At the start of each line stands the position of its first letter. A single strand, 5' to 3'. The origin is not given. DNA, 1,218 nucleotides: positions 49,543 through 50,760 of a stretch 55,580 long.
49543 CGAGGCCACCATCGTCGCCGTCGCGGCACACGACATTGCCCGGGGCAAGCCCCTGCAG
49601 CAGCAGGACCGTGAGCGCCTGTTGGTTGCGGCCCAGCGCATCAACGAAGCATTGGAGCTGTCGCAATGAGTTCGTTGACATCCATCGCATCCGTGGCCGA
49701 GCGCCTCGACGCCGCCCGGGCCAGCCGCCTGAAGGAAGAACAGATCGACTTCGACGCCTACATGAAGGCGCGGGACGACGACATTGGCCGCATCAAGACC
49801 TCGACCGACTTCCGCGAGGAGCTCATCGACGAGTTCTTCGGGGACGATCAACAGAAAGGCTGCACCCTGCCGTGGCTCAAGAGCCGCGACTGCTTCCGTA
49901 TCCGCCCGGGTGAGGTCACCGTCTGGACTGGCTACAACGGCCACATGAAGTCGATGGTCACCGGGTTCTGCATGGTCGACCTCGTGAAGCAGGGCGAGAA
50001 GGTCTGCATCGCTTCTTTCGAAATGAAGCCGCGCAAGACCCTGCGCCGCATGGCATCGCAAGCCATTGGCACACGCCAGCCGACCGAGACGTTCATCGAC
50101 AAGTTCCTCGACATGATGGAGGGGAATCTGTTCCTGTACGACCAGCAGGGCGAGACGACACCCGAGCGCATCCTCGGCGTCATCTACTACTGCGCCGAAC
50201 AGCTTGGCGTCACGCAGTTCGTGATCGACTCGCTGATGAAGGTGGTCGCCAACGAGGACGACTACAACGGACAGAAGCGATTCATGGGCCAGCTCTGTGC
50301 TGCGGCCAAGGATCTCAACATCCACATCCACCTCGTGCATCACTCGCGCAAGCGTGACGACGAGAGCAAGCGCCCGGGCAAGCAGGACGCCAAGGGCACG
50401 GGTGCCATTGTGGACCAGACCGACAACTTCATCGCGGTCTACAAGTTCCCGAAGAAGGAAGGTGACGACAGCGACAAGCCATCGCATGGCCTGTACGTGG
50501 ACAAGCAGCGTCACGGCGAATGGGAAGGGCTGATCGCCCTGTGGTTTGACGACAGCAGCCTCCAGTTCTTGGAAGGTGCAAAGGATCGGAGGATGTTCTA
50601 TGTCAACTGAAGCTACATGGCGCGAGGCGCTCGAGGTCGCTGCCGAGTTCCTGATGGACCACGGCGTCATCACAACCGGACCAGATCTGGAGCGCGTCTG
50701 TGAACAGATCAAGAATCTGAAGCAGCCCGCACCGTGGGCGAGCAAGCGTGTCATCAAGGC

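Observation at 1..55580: Genome-wide, frame-independent over-representation of the hexamer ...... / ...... (extended R-TCTGTT-S)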

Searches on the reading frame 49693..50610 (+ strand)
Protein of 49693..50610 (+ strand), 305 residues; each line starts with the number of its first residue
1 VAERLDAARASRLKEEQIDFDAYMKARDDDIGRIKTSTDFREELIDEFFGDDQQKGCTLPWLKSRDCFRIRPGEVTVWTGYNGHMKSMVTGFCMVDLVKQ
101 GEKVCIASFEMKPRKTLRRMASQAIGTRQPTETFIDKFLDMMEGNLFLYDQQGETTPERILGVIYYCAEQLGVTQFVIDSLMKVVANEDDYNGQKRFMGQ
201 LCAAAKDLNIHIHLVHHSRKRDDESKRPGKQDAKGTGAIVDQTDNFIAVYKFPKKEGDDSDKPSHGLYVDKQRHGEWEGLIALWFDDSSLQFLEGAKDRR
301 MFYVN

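Call 38: find_related_loci(query=window:49693-50610:+, collection=viral_contigs, flank=10000)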
Query window:49693-50610:+ (305 aa) in viral_contigs; peptide patterns used: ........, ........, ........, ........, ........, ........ (x = any residue, [..] = any of these).
222 stretches matched a pattern; 222 encode a relative of the query (tblastn E <= 1e-3); the best 80 are kept; 80 distinct loci.
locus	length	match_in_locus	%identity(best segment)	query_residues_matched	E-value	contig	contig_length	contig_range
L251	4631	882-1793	85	1-304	0e+0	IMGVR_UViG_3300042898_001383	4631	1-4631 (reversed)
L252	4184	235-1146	79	1-304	1e-174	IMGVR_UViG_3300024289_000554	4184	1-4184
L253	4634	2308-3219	79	1-304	4e-173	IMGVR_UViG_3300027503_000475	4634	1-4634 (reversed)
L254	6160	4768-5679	79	1-304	3e-170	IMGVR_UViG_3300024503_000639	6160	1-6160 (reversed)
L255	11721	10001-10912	79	1-304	9e-169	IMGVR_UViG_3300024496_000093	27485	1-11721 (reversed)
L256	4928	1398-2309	78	1-304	7e-172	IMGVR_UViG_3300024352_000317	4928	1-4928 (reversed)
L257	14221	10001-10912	79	1-304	9e-169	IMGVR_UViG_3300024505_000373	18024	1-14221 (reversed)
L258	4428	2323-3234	77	1-304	1e-170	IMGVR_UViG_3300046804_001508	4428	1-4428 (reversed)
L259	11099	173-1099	75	1-304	3e-163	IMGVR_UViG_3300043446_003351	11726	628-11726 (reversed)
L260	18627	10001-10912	75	1-304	9e-163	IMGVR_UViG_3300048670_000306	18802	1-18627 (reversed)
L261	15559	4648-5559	75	1-304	9e-163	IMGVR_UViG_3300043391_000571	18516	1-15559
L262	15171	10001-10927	74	1-304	2e-157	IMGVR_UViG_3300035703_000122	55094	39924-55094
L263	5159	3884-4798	73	1-304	6e-159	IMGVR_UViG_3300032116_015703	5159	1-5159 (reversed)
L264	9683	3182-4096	73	1-304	1e-156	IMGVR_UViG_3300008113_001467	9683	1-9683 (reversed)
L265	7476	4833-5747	72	1-304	3e-156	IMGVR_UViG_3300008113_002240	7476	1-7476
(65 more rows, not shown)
